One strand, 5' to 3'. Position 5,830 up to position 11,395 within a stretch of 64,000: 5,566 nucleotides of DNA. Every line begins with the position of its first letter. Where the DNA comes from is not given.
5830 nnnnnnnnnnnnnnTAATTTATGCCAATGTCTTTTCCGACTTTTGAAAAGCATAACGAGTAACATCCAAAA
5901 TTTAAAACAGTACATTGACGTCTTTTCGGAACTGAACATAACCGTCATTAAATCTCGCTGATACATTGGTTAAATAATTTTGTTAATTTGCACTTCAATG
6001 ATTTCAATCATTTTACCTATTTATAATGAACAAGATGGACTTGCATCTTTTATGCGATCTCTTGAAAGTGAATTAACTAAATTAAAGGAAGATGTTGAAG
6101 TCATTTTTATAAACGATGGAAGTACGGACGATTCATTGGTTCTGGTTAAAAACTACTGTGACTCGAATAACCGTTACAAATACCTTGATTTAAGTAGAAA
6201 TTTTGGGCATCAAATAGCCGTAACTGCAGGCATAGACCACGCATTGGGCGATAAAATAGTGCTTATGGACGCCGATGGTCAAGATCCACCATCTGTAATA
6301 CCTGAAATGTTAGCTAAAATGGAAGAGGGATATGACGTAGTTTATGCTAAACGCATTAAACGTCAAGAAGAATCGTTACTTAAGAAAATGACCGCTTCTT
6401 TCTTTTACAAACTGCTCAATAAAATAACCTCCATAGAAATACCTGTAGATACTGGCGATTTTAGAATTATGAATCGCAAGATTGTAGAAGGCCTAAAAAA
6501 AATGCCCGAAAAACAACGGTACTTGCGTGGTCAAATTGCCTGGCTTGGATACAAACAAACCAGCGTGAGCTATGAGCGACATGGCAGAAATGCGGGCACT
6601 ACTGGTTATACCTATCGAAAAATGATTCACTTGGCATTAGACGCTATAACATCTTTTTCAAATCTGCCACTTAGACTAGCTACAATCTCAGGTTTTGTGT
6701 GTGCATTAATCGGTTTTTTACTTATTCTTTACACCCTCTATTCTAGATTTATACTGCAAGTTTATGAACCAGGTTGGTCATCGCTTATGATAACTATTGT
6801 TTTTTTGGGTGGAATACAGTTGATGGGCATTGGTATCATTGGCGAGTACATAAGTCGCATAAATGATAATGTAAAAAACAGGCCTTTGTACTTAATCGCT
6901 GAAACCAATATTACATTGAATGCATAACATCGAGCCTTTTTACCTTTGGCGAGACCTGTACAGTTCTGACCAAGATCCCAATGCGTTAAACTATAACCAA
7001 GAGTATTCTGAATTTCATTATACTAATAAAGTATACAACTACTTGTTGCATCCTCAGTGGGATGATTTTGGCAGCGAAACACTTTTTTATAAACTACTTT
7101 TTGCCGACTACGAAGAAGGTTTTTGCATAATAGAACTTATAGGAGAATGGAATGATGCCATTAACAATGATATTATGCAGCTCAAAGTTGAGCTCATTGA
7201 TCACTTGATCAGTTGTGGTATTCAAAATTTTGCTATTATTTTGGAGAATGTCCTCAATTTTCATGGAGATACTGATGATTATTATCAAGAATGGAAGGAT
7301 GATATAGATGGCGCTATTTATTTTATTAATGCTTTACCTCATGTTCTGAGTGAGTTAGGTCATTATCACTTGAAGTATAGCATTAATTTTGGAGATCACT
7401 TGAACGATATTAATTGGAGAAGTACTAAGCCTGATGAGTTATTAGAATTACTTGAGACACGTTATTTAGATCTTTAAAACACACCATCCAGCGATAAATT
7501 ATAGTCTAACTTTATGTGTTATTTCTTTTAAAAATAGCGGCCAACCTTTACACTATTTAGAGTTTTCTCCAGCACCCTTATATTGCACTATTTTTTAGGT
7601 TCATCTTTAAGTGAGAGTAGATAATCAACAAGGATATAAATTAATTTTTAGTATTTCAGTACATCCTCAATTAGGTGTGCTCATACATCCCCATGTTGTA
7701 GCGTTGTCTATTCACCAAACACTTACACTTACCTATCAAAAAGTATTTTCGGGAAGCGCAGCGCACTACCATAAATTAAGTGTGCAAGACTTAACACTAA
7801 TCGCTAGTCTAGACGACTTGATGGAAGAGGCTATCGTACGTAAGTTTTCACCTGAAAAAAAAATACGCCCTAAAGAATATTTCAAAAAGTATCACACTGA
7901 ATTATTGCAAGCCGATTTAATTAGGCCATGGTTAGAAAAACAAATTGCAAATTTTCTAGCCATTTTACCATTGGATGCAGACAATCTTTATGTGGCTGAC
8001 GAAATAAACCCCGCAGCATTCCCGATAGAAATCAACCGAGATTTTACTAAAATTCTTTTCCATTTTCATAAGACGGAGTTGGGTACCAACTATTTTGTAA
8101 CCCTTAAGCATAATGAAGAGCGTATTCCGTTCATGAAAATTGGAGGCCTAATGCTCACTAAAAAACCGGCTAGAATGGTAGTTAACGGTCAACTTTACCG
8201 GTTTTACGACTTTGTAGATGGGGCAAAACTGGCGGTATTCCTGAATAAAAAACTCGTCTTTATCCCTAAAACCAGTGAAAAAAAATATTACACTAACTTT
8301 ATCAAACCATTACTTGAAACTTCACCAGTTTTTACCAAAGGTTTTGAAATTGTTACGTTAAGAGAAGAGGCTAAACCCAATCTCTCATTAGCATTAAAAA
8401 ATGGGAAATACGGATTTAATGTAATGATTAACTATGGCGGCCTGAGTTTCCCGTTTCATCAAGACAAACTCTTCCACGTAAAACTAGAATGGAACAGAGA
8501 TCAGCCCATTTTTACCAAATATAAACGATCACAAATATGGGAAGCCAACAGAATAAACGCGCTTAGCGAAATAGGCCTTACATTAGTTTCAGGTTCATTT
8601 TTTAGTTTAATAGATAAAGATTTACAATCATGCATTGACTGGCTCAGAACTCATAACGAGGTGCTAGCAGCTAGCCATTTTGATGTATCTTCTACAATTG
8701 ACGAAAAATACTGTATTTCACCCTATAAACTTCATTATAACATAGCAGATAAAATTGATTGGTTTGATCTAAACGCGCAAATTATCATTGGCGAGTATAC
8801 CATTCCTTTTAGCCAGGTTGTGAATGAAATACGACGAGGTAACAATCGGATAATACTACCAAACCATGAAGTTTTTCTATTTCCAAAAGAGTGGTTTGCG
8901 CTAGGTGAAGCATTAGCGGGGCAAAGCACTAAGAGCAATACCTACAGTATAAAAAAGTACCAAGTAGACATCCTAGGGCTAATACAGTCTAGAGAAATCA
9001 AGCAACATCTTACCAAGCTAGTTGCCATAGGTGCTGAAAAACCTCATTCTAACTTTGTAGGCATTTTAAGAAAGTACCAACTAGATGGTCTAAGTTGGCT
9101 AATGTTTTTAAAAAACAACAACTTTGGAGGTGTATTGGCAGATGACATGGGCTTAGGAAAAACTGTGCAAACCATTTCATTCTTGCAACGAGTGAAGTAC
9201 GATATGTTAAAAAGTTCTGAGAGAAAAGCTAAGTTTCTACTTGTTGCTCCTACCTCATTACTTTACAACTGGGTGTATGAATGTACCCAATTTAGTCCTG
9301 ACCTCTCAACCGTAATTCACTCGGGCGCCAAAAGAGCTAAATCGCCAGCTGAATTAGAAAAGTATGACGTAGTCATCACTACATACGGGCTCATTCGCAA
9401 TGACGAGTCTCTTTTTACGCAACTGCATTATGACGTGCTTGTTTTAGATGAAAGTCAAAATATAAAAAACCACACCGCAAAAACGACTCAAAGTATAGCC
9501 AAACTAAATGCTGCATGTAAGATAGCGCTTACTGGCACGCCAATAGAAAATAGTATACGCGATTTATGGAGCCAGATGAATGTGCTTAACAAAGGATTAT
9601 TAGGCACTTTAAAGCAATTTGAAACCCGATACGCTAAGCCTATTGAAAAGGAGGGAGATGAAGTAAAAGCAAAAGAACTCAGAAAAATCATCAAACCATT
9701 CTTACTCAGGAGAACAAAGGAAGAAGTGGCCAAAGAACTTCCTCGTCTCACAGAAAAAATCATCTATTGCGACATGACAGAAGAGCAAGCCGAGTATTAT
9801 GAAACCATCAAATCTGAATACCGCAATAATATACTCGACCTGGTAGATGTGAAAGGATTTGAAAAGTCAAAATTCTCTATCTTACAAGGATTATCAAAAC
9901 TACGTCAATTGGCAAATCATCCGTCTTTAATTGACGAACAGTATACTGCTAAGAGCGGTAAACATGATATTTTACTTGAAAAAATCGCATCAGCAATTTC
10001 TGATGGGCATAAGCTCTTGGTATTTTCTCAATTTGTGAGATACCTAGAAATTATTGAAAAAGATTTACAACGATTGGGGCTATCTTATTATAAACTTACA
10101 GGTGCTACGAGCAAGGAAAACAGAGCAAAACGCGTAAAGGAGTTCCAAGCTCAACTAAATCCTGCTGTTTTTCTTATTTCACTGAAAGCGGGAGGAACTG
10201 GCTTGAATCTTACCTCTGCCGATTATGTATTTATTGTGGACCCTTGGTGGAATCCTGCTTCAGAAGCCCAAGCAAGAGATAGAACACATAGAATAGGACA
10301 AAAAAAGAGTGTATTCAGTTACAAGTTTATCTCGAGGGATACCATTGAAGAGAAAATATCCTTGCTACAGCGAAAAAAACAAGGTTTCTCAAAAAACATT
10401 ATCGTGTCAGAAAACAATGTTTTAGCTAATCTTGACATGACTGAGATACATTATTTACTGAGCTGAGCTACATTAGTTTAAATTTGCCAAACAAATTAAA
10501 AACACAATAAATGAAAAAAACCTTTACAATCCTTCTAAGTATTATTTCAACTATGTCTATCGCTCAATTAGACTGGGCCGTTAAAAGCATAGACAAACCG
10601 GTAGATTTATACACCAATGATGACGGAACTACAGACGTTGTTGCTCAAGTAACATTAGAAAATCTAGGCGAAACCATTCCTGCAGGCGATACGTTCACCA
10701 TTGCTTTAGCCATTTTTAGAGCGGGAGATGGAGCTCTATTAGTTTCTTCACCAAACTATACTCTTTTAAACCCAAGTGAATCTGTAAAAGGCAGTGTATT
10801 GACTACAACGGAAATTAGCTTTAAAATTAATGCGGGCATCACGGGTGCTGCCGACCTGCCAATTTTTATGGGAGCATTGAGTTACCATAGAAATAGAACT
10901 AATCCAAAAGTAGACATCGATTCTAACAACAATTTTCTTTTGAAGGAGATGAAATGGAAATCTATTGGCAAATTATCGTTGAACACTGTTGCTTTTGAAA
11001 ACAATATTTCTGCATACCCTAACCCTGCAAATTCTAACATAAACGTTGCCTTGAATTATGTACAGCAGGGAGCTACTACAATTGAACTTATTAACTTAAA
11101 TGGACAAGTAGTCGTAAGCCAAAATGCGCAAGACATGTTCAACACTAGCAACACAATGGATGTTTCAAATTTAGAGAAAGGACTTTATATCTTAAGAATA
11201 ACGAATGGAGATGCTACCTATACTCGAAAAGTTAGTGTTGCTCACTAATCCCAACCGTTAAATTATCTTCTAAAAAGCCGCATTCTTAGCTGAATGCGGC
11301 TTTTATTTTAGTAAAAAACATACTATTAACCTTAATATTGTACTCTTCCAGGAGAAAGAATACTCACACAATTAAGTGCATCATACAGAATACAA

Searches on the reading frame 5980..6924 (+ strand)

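Call 79: search_protein_families(library=pfam, proteins=[window:5980-6924:+], max_evalue=0.001)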
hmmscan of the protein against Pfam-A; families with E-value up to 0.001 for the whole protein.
window:5980-6924:+ (315 aa): 2 families
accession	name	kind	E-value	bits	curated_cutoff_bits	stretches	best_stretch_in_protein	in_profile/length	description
PF00535.33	Glycos_transf_2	-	6.6e-36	124.2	23.3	1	9-170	1-165/168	Glycosyl transferase family 2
PF10111.15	Glyco_tranf_2_2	-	3.9e-08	33.5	27.3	1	9-101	1-93/276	Glycosyltransferase like family 2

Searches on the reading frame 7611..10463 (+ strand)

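Call 58: search_protein_families(library=pfam, proteins=[window:7611-10463:+], max_evalue=0.001)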
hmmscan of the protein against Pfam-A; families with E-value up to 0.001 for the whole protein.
window:7611-10463:+ (951 aa): 5 families
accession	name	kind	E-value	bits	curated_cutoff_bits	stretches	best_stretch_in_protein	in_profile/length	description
PF00176.29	SNF2-rel_dom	-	2.7e-75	253.6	24.9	1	489-773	1-290/290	SNF2-related domain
PF00271.37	Helicase_C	-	6.7e-22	78.3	23.5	1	788-896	6-110/110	Helicase conserved C-terminal domain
PF04851.21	ResIII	-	3.5e-11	43.7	22.5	1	486-645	4-163/164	Type III restriction enzyme, res subunit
PF00270.35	DEAD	-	1e-07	32.3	26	1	512-648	22-163/167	DEAD/DEAH box helicase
PF11496.14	HDA2-3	-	2.3e-05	24.1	27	1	721-914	11-227/278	Class II histone deacetylase complex subunits 2 and 3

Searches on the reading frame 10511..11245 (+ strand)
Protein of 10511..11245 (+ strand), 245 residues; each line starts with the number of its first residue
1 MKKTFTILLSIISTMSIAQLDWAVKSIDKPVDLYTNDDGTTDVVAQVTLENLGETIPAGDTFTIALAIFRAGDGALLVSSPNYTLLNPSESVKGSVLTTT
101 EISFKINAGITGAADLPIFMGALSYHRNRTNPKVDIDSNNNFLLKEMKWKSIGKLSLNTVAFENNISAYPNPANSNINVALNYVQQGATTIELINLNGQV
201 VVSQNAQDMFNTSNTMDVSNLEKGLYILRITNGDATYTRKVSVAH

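Call 58: search_protein_families(library=pfam, proteins=[window:10511-11245:+], max_evalue=0.001)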
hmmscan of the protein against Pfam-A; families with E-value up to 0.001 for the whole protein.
window:10511-11245:+ (245 aa): 1 family
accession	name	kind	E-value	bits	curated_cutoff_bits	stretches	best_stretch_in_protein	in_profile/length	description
PF18962.6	Por_Secre_tail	-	1.5e-17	64.1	27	1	169-243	2-75/75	Secretion system C-terminal sorting domain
